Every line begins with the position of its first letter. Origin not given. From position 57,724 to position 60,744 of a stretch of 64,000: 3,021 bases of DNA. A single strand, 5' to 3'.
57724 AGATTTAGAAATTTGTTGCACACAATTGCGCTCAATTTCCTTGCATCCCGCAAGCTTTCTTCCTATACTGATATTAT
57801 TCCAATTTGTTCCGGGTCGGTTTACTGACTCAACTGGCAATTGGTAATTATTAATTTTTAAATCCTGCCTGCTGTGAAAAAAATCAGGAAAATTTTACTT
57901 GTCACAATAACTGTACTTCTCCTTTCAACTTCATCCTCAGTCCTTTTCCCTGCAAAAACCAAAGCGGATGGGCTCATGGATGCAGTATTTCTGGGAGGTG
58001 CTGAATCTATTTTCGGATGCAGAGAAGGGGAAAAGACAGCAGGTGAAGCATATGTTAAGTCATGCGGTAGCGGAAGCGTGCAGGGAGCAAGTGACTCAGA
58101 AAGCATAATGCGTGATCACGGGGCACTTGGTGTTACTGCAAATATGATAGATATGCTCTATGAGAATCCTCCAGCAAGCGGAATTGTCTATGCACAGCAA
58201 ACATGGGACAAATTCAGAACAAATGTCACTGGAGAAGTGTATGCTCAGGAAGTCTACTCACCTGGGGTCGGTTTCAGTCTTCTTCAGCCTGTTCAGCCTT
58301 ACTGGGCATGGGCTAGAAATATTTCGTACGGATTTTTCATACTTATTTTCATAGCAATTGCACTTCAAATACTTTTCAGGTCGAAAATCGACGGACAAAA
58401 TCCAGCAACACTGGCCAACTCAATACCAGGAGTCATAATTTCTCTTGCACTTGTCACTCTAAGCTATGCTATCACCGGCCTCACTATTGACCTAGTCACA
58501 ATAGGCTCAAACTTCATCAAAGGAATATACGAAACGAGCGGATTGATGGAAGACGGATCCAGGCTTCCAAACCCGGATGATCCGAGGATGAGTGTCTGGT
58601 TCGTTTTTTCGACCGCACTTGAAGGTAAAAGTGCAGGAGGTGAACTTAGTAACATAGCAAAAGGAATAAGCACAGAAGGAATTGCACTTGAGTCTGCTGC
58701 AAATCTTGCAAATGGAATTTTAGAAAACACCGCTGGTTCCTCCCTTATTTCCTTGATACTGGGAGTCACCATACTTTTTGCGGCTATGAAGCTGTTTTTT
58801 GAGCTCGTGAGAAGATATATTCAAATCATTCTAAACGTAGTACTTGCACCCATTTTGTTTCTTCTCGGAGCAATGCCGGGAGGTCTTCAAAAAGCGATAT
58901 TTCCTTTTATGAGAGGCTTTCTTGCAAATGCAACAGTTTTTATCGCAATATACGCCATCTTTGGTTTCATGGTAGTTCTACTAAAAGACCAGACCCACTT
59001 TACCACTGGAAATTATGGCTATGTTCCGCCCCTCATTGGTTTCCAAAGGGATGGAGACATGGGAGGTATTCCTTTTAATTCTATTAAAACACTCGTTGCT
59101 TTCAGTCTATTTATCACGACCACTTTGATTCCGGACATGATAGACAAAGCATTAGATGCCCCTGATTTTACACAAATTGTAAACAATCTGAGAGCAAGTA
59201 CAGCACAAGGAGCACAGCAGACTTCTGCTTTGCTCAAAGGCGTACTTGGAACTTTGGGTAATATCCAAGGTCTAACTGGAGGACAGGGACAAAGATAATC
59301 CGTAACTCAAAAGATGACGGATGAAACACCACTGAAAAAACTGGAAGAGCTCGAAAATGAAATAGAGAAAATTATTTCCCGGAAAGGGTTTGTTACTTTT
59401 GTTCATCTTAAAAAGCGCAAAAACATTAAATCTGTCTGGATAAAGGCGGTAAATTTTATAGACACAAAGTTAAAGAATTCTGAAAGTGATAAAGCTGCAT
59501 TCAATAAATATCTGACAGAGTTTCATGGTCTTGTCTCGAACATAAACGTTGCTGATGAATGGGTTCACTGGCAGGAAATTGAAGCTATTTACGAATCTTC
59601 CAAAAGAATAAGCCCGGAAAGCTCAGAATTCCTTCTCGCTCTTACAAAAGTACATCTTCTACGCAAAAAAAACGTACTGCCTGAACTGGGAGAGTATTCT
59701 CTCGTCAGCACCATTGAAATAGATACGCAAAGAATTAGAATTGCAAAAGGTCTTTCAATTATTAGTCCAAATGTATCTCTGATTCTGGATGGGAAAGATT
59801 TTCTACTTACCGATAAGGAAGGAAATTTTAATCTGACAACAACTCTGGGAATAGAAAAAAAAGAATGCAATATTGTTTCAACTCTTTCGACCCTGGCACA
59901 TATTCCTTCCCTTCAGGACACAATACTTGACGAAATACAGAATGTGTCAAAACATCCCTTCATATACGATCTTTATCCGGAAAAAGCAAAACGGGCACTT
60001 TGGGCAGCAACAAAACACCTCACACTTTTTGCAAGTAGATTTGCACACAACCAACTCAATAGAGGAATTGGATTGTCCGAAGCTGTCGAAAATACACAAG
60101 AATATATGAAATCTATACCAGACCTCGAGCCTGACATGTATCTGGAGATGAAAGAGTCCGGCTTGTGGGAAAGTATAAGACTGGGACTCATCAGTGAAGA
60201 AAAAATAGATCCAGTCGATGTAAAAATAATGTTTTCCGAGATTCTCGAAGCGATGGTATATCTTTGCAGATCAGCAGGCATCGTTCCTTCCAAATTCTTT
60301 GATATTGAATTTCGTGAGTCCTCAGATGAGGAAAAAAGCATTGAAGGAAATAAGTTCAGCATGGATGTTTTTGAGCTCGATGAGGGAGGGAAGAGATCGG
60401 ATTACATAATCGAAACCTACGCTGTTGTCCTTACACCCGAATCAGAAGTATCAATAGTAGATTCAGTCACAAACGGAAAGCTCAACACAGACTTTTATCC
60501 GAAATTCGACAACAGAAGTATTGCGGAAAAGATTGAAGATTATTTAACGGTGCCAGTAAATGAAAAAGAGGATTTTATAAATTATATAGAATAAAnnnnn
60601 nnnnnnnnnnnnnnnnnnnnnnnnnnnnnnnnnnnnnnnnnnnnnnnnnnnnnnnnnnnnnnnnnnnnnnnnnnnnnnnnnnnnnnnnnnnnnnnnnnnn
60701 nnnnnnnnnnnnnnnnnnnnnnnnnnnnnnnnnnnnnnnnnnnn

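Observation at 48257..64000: About 16 kb block of giant charged coiled-coil proteins with C-terminal glycine-zipper membrane regions, plus a VirB6/TrbL-like polytopic protein: candidate undescribed membrane system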

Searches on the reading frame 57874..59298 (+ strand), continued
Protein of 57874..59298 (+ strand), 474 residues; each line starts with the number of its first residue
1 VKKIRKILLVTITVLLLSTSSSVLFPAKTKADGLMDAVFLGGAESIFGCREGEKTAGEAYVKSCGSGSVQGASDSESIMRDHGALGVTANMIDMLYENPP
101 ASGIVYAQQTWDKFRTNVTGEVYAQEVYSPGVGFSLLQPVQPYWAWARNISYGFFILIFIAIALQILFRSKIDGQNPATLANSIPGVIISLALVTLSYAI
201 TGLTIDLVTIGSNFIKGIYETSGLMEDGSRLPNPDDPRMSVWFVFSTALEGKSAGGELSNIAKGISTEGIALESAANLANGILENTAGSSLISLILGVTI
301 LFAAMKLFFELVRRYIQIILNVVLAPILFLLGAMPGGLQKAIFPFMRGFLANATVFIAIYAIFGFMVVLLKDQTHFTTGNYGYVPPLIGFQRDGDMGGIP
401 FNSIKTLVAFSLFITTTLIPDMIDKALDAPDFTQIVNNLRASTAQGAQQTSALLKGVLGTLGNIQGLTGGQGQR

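Call 114: find_encoding_contigs(protein=P0020, flank=10000, max_places=1)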
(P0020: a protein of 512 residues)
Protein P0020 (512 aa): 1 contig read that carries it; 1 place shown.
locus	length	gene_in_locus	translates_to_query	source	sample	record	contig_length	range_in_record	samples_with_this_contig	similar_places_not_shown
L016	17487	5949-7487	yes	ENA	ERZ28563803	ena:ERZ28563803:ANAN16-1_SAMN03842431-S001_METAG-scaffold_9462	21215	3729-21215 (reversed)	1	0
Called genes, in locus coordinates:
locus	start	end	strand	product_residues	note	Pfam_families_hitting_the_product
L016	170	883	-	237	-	PF00368:HMG-CoA_red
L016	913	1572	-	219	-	PF04893:Yip1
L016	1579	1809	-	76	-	-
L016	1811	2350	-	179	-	PF04542:Sigma70_r2, PF08281:Sigma70_r4_2, PF04545:Sigma70_r4 (weak)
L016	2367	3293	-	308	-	PF00348:polyprenyl_synt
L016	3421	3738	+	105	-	-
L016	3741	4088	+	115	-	-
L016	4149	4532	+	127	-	PF18895:T4SS_pilin (weak)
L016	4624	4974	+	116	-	-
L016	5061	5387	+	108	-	PF18895:T4SS_pilin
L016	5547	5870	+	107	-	PF18895:T4SS_pilin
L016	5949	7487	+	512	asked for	-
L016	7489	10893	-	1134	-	-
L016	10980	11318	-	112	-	PF02540:NAD_synthase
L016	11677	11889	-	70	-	PF01934:HepT-like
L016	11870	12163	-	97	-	PF01909:NTP_transf_2, PF18765:Polbeta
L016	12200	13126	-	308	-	PF02540:NAD_synthase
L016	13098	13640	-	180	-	PF01467:CTP_transf_like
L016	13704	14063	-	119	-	PF05635:23S_rRNA_IVP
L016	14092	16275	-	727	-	PF26449:DUF8128, PF04851:ResIII (faint), PF01935:DUF87, PF10412:TrwB_AAD_bind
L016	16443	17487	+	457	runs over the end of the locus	PF12666:PrgI, PF13620:CarboxypepD_reg (faint)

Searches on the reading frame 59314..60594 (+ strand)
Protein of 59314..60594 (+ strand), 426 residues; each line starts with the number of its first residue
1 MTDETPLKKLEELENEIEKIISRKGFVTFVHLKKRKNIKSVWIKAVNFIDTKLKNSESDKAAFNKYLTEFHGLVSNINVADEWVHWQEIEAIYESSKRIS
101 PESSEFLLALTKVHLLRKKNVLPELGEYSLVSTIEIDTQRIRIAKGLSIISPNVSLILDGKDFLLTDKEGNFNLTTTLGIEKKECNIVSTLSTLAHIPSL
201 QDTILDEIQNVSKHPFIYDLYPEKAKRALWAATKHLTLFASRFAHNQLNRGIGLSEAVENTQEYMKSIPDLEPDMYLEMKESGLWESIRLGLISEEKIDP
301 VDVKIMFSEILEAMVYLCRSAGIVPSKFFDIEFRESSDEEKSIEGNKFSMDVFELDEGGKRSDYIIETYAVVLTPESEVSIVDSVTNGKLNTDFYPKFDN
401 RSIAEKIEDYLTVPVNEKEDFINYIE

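Call 3: search_protein_families(library=pfam, proteins=[window:59314-60594:+], max_evalue=1)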
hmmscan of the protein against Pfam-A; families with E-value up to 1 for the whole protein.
window:59314-60594:+ (426 aa): 2 families
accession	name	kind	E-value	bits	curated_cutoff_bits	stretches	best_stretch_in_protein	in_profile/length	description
PF08594.15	UPF0300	-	0.0032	17.2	25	1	213-235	28-50/212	Uncharacterised protein family (UPF0300)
PF11568.13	Med29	-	0.19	12.4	25.2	1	44-79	32-67/139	Mediator complex subunit 29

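Call 6: search_protein_families(library=phrogs, proteins=[window:59314-60594:+], max_evalue=0.1)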
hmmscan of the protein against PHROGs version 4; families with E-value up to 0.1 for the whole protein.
window:59314-60594:+ (426 aa): 0 families

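Call 91: search_protein_families(library=ncbifam, proteins=[window:59314-60594:+], max_evalue=1)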
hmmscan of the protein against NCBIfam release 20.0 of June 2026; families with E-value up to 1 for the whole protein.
window:59314-60594:+ (426 aa): 0 families

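Call 96: search_solved_structures(query=A7, max_evalue=10)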
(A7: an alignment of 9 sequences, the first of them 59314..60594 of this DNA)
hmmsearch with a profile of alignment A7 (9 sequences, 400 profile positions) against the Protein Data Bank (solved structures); distinct sequences matched with E-value up to 10: 1.
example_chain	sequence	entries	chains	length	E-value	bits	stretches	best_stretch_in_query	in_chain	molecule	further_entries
2oj4_A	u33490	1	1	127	0.28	13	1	6-78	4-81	Regulator of G-protein signaling 3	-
